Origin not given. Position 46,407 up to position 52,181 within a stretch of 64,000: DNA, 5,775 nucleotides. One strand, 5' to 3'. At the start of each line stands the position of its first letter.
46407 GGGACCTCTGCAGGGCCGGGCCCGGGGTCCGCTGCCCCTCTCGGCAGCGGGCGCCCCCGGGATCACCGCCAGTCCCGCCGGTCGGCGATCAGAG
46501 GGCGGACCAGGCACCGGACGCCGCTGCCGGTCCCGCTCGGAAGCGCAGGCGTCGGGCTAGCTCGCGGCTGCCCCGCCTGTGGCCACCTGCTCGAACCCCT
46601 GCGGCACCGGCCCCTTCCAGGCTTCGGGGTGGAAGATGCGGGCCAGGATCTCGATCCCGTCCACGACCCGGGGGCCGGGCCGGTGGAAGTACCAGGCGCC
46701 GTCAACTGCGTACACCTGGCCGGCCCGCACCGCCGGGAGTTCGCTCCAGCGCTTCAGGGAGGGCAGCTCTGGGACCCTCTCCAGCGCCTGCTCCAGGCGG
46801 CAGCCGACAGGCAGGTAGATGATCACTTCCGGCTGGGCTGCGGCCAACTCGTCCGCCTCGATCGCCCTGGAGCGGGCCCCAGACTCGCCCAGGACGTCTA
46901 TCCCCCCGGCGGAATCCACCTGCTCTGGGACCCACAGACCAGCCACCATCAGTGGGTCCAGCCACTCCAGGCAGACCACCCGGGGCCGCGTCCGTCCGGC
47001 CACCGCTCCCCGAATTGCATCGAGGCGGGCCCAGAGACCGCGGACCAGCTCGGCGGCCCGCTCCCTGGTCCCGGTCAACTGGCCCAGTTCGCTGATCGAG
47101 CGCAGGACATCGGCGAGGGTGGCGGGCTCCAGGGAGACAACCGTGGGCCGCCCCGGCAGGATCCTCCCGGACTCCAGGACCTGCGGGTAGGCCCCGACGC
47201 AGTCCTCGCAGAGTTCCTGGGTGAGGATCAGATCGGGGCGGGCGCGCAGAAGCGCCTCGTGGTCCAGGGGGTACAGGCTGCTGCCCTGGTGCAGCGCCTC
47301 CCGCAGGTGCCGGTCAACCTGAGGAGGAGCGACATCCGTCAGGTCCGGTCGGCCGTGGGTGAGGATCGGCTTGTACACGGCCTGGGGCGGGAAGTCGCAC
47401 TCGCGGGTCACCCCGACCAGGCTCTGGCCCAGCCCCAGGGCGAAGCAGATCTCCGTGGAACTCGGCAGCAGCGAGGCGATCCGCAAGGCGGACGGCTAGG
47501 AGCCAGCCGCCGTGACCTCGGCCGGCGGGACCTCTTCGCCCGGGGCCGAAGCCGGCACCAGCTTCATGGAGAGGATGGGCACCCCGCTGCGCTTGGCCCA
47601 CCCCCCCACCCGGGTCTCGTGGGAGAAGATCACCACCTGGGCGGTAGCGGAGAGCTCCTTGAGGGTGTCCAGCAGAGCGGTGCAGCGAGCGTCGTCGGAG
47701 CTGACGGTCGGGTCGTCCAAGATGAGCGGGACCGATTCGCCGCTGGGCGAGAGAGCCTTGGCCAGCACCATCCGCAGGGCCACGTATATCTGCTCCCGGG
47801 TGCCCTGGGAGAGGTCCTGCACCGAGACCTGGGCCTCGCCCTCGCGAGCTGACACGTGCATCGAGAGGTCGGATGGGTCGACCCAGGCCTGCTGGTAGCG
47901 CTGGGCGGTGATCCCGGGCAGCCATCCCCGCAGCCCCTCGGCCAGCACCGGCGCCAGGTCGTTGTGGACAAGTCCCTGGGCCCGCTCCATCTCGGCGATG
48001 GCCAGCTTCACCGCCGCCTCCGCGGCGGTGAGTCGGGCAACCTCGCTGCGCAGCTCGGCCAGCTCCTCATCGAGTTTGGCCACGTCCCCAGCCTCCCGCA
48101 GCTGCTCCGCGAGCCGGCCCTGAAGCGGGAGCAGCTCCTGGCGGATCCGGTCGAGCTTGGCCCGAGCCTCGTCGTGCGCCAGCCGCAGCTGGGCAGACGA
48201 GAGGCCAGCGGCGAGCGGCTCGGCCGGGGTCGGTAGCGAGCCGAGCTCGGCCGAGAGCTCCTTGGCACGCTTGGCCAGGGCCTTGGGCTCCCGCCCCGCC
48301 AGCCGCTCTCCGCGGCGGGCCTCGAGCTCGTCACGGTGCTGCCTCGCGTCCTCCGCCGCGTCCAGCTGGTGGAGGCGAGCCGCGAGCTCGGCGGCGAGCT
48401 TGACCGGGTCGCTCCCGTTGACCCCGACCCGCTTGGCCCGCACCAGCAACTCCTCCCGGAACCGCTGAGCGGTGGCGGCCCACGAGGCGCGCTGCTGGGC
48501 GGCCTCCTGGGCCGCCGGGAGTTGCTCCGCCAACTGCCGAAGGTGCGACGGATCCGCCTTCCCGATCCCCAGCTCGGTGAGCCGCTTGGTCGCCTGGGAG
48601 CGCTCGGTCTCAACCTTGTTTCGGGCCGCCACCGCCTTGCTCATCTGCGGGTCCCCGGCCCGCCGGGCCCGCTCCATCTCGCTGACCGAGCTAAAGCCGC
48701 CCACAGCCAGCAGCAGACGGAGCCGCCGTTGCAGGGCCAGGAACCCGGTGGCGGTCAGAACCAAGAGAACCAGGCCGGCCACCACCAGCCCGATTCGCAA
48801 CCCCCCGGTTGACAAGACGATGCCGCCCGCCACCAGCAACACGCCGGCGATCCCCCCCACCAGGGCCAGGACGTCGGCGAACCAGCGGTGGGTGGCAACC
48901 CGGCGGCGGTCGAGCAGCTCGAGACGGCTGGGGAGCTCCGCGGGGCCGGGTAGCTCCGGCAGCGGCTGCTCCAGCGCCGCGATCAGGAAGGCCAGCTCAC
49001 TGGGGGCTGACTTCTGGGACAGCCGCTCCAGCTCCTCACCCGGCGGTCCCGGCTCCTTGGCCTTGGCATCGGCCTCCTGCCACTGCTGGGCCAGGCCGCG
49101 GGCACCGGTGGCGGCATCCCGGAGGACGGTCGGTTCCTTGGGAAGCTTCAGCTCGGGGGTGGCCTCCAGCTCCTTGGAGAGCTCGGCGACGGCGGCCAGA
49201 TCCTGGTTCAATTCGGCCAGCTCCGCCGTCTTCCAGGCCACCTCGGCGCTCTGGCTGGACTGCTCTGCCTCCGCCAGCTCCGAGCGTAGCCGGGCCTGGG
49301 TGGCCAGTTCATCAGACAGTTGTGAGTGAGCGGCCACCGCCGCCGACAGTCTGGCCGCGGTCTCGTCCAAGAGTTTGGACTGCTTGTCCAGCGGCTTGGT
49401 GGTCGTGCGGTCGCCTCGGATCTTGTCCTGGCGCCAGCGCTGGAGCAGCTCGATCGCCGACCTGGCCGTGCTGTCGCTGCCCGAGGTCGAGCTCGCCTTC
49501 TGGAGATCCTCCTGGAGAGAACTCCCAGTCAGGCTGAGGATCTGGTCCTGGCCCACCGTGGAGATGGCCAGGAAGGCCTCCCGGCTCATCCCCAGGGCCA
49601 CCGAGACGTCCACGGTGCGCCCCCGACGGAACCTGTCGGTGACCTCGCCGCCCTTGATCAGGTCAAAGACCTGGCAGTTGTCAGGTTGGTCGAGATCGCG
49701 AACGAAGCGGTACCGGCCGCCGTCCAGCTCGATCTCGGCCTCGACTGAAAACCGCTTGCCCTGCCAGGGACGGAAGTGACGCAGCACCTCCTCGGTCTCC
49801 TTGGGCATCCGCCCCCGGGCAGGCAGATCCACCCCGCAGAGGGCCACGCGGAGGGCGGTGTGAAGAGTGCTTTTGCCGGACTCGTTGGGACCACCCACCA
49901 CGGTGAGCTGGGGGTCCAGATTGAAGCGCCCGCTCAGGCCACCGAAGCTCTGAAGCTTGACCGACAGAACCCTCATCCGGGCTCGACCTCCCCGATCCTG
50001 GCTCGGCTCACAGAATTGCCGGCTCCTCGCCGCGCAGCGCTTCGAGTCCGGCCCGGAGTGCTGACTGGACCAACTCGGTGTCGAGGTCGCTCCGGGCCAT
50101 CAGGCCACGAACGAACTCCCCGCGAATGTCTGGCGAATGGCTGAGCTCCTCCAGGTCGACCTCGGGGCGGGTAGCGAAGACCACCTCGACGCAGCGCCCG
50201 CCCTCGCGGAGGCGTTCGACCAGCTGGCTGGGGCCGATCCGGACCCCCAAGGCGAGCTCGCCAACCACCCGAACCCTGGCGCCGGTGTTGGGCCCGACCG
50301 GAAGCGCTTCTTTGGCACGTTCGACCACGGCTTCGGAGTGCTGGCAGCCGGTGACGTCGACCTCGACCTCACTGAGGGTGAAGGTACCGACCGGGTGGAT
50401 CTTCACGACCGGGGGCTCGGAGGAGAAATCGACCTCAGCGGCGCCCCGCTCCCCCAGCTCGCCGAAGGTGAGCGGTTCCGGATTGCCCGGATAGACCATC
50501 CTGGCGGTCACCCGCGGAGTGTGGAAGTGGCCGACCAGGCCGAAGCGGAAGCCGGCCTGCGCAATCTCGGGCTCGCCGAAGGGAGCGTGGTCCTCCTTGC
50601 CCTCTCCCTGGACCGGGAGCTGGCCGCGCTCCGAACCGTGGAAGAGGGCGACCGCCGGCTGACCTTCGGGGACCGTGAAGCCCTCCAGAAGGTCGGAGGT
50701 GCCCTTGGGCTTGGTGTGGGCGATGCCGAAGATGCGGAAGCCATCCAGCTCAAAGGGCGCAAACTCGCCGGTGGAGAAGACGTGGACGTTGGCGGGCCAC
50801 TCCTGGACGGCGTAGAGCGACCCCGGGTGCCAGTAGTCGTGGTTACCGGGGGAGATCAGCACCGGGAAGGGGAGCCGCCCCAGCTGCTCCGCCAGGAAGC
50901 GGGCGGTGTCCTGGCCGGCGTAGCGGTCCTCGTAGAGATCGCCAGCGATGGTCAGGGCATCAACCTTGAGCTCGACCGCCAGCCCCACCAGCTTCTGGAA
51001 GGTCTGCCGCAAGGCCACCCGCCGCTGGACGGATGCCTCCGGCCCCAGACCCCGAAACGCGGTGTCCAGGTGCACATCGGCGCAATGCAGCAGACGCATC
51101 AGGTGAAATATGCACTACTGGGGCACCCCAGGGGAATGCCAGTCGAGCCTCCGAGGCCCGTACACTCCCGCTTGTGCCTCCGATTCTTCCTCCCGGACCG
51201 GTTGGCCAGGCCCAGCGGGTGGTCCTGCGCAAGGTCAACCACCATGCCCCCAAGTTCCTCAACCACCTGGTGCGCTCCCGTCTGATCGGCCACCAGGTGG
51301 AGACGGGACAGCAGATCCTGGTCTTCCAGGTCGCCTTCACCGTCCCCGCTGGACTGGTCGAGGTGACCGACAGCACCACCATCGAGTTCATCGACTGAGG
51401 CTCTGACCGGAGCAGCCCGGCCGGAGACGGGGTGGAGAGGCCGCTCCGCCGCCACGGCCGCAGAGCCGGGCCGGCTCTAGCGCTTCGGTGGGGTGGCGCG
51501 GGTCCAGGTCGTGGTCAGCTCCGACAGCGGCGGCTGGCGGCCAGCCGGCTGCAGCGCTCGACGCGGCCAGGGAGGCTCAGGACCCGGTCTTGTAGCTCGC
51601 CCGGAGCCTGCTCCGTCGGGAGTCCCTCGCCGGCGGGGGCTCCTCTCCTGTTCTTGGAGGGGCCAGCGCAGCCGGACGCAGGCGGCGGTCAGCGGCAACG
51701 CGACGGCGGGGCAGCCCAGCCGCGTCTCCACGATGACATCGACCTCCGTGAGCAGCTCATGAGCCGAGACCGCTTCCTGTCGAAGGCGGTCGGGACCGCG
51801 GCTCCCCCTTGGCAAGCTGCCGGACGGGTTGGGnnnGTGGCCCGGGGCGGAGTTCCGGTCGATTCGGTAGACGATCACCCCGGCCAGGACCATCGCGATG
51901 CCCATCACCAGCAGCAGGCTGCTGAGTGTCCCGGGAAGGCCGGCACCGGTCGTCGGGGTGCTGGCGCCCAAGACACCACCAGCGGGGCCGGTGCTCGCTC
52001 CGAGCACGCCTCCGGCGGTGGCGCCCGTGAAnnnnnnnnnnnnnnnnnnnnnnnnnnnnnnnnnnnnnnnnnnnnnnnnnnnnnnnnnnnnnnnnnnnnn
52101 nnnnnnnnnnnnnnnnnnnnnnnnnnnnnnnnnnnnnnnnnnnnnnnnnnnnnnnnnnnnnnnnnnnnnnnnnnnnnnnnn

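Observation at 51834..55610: SipW-type signal peptidase embedded in a cluster of TasA/camelysin-like secreted proteins plus an anchored Ser/Thr-rich protein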

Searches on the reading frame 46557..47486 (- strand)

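Call 61: search_protein_families(library=pfam, proteins=[window:46557-47486:-], max_evalue=0.001)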
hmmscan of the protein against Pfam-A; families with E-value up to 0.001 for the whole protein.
window:46557-47486:- (309 aa): 1 family
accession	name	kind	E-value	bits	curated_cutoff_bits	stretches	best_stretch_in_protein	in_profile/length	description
PF01497.23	Peripla_BP_2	-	7.5e-18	65.2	27.5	1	3-262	1-232/235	Periplasmic binding protein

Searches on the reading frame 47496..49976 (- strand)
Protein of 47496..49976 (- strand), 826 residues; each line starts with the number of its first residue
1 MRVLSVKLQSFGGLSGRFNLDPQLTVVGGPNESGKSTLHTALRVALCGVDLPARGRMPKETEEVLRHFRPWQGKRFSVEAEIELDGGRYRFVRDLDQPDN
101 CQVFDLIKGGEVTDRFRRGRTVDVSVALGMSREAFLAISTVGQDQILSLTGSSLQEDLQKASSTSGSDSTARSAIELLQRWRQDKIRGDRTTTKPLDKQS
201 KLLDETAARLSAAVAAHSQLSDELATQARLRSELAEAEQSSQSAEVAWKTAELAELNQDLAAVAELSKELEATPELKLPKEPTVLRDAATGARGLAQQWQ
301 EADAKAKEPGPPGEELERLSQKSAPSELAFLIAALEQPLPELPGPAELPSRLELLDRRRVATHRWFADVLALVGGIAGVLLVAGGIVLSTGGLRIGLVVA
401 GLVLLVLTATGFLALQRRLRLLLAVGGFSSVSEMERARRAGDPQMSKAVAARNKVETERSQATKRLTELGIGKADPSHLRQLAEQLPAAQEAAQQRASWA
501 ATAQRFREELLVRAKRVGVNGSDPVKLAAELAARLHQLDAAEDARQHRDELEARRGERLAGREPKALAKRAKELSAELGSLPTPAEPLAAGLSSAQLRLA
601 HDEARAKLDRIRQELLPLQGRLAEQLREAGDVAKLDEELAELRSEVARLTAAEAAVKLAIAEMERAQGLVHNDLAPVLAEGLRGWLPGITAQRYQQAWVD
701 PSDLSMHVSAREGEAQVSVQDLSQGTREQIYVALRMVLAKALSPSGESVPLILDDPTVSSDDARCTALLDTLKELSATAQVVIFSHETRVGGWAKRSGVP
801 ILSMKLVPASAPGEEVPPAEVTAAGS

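Call 61: search_protein_families(library=pfam, proteins=[window:47496-49976:-], max_evalue=0.001)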
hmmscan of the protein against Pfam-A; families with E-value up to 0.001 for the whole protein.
window:47496-49976:- (826 aa): 4 families
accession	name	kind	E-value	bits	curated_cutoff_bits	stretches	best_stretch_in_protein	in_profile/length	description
PF13476.12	AAA_23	-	1.6e-10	42.4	27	1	9-239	5-198/201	AAA domain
PF02463.25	SMC_N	-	1.4e-07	31.6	40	0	435-789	135-200/220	RecF/RecN/SMC N terminal domain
PF13514.12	AAA_27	-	1e-05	25.7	22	1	1-50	1-54/206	AAA domain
PF13175.12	AAA_15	-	0.00037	20.7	32.1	0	1-43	1-44/374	AAA ATPase domain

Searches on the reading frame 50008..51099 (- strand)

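Call 61: search_protein_families(library=pfam, proteins=[window:50008-51099:-], max_evalue=0.001)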
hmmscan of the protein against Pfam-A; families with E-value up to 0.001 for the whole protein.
window:50008-51099:- (363 aa): 2 families
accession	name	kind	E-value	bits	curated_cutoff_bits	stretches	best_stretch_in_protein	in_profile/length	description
PF00149.33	Metallophos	-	1.7e-11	45.4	21.5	1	1-194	1-190/191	Calcineurin-like phosphoesterase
PF12850.12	Metallophos_2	-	6.3e-05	23.5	27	1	1-214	1-142/154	Calcineurin-like phosphoesterase superfamily domain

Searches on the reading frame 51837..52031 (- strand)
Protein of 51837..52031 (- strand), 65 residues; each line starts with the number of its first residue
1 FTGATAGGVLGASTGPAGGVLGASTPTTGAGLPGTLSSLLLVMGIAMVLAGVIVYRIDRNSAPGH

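Call 59: find_homologous_proteins(query=A4, max_evalue=10)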
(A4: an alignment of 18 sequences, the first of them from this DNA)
Query A4 (18 sequences) (65 aa, profile of the alignment): 8 proteins with E <= 10 among 8000 candidates.
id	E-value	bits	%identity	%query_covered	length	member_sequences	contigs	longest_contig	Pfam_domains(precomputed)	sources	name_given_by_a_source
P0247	6.7e-19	85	56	97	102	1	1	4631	-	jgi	jgi:hypothetical protein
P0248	2.0e-16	77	57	80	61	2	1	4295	-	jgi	jgi:hypothetical protein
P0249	1.9e-9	55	44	52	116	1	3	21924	-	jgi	jgi:hypothetical protein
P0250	6.0e-9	53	53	52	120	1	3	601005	-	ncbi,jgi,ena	-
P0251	8.1e-6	43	52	42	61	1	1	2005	-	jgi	-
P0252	5.9e-5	41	45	85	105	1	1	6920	-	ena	-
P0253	1.3e-4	39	52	48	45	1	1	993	-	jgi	jgi:hypothetical protein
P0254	1.7e+0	26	50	78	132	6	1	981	-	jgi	jgi:hypothetical protein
